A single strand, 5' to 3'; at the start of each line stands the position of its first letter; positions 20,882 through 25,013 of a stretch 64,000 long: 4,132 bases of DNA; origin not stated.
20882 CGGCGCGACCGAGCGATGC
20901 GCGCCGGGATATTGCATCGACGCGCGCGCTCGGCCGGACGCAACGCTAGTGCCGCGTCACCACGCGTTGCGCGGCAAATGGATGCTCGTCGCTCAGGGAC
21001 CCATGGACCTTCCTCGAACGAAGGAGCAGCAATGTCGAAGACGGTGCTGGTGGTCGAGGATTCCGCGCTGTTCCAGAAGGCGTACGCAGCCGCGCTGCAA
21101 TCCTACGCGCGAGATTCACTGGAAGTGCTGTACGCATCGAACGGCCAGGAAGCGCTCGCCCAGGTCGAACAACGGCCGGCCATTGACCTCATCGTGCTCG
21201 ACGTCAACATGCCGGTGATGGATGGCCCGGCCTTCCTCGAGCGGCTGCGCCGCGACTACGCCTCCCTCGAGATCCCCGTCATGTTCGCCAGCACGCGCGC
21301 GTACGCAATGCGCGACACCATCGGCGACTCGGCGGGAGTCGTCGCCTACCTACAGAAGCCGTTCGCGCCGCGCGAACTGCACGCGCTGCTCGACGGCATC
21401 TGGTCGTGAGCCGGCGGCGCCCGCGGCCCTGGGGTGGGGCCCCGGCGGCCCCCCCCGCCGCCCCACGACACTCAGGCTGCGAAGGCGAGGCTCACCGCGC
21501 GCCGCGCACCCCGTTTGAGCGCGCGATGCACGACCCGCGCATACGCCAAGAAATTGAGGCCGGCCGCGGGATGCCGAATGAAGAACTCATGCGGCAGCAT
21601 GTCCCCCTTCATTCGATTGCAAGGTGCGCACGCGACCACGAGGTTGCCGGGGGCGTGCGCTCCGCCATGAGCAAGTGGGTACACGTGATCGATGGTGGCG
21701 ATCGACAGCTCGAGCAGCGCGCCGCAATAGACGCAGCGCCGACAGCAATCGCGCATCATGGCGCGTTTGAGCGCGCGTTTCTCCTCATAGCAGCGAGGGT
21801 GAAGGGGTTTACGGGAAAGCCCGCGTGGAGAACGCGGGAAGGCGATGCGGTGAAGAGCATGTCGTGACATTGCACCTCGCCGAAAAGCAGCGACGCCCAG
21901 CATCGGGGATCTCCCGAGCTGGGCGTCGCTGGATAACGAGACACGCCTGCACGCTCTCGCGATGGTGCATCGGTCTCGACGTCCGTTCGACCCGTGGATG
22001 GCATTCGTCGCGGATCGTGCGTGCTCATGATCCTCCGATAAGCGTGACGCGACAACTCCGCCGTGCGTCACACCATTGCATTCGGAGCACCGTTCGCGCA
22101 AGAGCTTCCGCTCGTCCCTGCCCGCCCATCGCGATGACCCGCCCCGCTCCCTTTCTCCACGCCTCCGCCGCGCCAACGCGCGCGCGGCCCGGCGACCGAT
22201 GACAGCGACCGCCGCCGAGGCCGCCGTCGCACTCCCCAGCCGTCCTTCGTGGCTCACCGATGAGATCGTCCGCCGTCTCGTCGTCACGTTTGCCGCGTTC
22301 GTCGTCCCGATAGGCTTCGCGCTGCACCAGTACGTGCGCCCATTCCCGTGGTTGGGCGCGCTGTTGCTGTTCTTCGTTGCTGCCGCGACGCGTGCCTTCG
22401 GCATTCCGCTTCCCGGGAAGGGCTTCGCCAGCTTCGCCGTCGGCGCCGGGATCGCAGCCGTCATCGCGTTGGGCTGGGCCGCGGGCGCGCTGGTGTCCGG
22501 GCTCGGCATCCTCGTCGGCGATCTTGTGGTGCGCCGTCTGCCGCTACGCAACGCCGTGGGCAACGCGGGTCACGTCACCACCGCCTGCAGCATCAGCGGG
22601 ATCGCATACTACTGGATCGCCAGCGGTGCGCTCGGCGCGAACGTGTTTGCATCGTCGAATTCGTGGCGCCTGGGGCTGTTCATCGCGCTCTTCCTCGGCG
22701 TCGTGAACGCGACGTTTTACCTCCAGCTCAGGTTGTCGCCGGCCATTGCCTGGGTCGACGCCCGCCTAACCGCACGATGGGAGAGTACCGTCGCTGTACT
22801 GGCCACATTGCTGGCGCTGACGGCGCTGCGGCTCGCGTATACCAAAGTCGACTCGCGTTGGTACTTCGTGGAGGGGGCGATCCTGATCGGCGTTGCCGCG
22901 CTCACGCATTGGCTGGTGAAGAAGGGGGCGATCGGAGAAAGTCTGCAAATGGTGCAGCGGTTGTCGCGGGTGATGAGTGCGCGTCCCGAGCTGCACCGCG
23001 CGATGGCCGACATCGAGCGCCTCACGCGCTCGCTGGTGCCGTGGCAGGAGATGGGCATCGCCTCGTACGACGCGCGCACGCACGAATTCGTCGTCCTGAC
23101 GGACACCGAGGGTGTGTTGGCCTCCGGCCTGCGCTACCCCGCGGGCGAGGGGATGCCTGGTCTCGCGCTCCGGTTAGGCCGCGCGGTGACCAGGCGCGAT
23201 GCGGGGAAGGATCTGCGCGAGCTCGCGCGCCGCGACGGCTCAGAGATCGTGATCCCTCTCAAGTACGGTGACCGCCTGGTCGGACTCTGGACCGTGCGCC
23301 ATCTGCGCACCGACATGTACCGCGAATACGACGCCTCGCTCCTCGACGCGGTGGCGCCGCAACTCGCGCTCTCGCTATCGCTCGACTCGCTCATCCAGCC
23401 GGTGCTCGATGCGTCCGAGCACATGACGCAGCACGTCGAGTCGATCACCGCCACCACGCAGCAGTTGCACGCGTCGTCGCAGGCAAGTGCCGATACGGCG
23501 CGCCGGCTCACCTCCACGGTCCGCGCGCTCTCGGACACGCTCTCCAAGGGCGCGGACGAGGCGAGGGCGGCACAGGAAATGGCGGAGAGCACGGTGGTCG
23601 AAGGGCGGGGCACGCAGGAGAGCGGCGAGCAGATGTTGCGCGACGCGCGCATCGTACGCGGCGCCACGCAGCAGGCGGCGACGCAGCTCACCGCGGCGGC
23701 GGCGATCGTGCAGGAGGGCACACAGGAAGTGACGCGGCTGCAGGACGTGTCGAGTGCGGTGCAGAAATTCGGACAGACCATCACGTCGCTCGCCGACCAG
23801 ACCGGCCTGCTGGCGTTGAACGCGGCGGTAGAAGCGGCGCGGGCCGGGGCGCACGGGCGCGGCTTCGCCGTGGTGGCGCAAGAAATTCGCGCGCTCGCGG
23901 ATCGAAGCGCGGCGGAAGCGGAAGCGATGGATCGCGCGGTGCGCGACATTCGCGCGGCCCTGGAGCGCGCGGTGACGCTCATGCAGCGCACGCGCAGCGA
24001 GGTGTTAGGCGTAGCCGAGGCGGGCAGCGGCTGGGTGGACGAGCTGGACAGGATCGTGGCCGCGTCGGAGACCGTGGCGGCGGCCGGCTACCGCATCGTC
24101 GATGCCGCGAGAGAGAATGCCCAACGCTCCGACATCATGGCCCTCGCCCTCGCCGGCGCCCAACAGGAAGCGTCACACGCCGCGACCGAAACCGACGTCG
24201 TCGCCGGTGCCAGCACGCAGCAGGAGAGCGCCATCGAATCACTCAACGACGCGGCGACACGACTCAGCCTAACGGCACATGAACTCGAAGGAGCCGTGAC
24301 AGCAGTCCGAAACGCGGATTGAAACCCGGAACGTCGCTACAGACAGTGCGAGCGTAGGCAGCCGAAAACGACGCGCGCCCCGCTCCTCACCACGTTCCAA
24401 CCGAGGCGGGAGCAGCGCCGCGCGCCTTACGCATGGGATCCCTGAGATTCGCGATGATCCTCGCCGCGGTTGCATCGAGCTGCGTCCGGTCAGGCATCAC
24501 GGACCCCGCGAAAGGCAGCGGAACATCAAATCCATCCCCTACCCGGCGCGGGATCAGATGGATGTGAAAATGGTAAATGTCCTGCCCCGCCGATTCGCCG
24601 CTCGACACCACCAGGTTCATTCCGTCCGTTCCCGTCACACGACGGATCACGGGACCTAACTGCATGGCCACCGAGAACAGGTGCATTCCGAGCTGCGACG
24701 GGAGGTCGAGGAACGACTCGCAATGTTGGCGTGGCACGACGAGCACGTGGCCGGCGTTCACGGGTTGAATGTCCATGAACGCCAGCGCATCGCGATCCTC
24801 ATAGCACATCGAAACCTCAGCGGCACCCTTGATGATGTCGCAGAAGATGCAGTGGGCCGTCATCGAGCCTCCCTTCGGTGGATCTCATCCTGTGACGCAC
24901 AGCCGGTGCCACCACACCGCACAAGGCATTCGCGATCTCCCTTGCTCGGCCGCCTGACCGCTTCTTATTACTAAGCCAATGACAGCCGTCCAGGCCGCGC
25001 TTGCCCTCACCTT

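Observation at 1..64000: Hyper-abundant heptamer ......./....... at about 1 per kb, in all usable reading frames, forcing rare codons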

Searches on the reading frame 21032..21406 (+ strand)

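Call 13: search_protein_families(library=pfam, proteins=[window:21032-21406:+], max_evalue=0.00001)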
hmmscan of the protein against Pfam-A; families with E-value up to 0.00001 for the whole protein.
window:21032-21406:+ (125 aa): 1 family
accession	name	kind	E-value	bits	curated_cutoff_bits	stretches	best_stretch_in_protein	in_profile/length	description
PF00072.30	Response_reg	-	2.9e-21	76.2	30.2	1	5-120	1-110/111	Response regulator receiver domain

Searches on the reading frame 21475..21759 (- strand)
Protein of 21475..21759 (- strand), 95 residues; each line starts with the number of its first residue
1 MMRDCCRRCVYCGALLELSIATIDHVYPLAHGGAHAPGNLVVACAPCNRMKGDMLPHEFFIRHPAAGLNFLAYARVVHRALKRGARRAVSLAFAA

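Call 28: search_protein_families(library=pfam, proteins=[window:21475-21759:-], max_evalue=0.0001)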
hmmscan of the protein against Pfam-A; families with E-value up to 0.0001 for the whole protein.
window:21475-21759:- (95 aa): 3 families
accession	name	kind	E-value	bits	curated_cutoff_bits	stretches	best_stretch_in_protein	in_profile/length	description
PF01844.29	HNH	-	4.9e-12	46.2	21.4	1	9-53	1-46/47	HNH endonuclease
PF14279.12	HNH_5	-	2.7e-11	43.6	27.5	1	9-59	1-51/56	HNH endonuclease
PF13395.12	HNH_4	-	2.7e-05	24.5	22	1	9-57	1-54/54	HNH endonuclease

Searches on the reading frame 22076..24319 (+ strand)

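Call 13: search_protein_families(library=pfam, proteins=[window:22076-24319:+], max_evalue=0.00001)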
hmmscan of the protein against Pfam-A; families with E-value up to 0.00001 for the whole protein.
window:22076-24319:+ (748 aa): 2 families
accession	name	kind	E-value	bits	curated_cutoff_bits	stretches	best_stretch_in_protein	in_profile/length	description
PF00015.26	MCPsignal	-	9.9e-27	94.3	34.6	1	532-692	5-165/172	Methyl-accepting chemotaxis protein (MCP) signalling domain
PF13185.12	GAF_2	-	4.7e-06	27.3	28.6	1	326-434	22-135/136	GAF domain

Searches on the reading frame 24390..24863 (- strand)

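Call 13: search_protein_families(library=pfam, proteins=[window:24390-24863:-], max_evalue=0.00001)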
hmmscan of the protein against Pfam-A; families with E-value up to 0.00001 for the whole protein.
window:24390-24863:- (158 aa): 2 families
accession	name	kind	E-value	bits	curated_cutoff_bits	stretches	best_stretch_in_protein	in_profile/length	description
PF01230.28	HIT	-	1.3e-21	77.5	21.5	1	18-107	7-96/98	HIT domain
PF11969.13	DcpS_C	-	4.1e-13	50.2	24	1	5-104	2-100/114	Scavenger mRNA decapping enzyme C-term binding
